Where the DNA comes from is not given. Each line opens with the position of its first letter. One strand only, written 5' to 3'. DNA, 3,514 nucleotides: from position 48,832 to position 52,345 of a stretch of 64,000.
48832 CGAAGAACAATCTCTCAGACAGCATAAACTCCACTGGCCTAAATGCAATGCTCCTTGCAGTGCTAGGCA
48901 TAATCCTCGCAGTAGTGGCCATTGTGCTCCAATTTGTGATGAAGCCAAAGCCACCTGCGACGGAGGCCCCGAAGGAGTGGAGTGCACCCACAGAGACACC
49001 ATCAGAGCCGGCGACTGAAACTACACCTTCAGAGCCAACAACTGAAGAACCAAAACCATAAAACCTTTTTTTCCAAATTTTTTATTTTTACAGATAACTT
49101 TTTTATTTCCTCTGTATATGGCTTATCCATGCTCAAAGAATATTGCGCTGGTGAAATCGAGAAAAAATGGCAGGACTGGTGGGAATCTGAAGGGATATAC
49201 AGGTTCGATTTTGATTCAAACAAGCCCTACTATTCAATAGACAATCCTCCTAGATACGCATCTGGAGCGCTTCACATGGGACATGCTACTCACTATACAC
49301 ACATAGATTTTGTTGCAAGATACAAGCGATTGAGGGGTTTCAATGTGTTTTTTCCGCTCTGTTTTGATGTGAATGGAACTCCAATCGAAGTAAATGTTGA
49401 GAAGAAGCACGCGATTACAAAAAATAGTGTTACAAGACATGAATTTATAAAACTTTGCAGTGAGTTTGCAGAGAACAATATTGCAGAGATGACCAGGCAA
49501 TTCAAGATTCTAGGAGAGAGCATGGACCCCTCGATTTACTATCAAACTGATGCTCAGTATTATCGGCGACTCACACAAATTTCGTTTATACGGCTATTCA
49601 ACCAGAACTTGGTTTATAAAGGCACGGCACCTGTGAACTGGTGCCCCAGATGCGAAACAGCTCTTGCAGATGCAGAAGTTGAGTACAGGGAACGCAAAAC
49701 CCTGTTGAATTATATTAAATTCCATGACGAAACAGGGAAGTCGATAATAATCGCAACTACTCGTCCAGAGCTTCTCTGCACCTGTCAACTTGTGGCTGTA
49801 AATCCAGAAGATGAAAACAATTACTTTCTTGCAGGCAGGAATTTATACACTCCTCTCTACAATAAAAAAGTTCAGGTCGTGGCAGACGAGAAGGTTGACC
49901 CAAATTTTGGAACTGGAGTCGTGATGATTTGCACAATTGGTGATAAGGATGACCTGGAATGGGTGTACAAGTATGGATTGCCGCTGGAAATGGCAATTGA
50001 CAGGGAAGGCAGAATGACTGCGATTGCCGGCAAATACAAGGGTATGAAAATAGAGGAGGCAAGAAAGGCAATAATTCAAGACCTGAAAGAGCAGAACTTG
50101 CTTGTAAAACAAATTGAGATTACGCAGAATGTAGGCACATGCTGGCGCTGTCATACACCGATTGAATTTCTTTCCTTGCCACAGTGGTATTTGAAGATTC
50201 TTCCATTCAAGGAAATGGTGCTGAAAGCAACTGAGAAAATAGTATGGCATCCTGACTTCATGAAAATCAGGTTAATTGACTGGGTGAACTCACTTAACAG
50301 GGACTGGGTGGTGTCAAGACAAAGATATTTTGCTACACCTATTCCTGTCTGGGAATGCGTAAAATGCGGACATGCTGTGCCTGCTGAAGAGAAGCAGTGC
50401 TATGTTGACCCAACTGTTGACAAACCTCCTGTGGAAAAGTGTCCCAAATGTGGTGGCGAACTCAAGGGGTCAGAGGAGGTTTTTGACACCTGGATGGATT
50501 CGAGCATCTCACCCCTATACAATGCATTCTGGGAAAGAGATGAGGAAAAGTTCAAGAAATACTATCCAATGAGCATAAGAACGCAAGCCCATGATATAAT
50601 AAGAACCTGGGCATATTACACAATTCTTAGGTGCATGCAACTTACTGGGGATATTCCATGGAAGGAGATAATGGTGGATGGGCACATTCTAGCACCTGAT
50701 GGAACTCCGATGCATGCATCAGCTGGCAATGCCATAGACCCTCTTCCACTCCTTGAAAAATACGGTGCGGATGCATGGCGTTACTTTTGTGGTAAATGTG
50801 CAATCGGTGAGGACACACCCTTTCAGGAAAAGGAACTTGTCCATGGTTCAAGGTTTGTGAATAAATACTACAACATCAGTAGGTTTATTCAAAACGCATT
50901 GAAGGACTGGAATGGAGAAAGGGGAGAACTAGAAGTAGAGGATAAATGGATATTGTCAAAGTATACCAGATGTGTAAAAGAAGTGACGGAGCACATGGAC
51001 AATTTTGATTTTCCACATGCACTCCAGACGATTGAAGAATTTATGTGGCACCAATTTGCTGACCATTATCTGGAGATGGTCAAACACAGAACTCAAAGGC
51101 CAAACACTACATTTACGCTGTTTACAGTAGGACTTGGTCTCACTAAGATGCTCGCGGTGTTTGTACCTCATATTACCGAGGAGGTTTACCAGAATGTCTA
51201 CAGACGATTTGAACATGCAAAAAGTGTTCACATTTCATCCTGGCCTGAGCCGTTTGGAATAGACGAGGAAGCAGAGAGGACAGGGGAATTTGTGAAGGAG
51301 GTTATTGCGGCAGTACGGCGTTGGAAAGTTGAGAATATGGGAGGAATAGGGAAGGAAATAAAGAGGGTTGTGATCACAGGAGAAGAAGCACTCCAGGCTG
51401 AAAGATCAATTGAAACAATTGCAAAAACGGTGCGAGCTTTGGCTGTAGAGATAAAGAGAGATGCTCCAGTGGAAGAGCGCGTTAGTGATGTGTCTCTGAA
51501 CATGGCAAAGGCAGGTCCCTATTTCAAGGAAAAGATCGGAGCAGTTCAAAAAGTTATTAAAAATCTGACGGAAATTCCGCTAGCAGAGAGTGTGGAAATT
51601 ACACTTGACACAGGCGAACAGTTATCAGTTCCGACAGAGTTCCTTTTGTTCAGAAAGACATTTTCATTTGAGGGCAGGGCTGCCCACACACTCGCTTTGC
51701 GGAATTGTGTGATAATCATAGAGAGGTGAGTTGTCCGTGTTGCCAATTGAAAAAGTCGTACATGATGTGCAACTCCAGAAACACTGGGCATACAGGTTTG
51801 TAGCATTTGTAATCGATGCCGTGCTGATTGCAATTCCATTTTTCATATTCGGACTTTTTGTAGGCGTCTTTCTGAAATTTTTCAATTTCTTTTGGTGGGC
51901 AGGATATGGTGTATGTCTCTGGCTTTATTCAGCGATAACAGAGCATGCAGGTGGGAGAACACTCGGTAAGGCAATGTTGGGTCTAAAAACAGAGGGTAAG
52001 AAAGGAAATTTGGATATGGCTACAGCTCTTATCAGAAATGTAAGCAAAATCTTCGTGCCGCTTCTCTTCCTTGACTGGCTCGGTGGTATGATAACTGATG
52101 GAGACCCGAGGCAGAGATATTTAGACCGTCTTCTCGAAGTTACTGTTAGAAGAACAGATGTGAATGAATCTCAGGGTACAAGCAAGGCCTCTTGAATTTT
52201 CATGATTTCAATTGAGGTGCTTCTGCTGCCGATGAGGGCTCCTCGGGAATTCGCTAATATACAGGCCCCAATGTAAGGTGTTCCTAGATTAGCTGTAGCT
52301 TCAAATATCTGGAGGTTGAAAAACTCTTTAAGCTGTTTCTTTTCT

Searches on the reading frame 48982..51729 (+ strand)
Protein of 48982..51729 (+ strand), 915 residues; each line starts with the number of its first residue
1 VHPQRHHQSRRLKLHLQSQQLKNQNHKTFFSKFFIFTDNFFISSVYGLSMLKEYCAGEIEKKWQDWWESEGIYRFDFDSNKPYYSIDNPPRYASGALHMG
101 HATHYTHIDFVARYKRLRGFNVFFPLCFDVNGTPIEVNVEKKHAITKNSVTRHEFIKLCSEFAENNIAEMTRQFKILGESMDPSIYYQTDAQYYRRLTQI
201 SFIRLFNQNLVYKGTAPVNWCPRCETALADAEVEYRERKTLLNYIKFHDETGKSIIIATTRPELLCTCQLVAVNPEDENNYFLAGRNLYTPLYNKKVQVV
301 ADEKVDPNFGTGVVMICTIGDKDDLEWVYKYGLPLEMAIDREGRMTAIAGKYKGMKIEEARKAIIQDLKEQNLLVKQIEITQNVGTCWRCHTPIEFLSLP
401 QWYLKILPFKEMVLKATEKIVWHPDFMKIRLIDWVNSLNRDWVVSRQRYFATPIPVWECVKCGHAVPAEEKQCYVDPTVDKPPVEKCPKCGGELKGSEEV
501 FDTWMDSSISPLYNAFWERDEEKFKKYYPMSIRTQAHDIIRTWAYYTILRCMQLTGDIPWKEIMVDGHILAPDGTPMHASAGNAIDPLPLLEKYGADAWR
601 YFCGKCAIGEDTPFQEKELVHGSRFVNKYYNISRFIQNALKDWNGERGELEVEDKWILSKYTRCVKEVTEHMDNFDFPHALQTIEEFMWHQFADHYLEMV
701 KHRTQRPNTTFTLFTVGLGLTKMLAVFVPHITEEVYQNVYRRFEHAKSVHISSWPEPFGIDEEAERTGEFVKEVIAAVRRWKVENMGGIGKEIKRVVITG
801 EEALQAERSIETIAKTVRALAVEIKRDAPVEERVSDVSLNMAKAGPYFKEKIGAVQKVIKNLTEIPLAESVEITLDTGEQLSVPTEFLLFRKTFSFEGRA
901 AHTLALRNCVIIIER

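Call 62: search_protein_families(library=pfam, proteins=[window:48982-51729:+], max_evalue=0.001)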
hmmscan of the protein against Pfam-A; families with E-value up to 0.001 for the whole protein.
window:48982-51729:+ (915 aa): 4 families
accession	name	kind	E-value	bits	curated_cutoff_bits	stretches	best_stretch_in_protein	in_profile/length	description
PF00133.28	tRNA-synt_1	-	1.7e-83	281.1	22.7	1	62-611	1-410/414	tRNA synthetases class I (I, L, M and V)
PF08264.19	Anticodon_1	-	1.2e-34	119.7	25.1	1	654-785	1-136/148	Anticodon-binding domain of tRNA ligase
PF09334.17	tRNA-synt_1g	-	7.8e-21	74.7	20.1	2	90-234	7-136/391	tRNA synthetases class I (M)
PF13603.12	tRNA-synt_1_2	-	6e-06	26.3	25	1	282-348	83-149/185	Leucyl-tRNA synthetase, editing domain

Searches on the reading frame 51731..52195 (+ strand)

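Call 62: search_protein_families(library=pfam, proteins=[window:51731-52195:+], max_evalue=0.001)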
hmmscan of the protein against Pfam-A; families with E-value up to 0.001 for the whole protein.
window:51731-52195:+ (154 aa): 1 family
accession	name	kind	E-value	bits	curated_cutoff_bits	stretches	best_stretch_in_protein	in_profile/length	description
PF06271.18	RDD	-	1.8e-12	48.2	24.1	1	19-114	4-116/137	RDD family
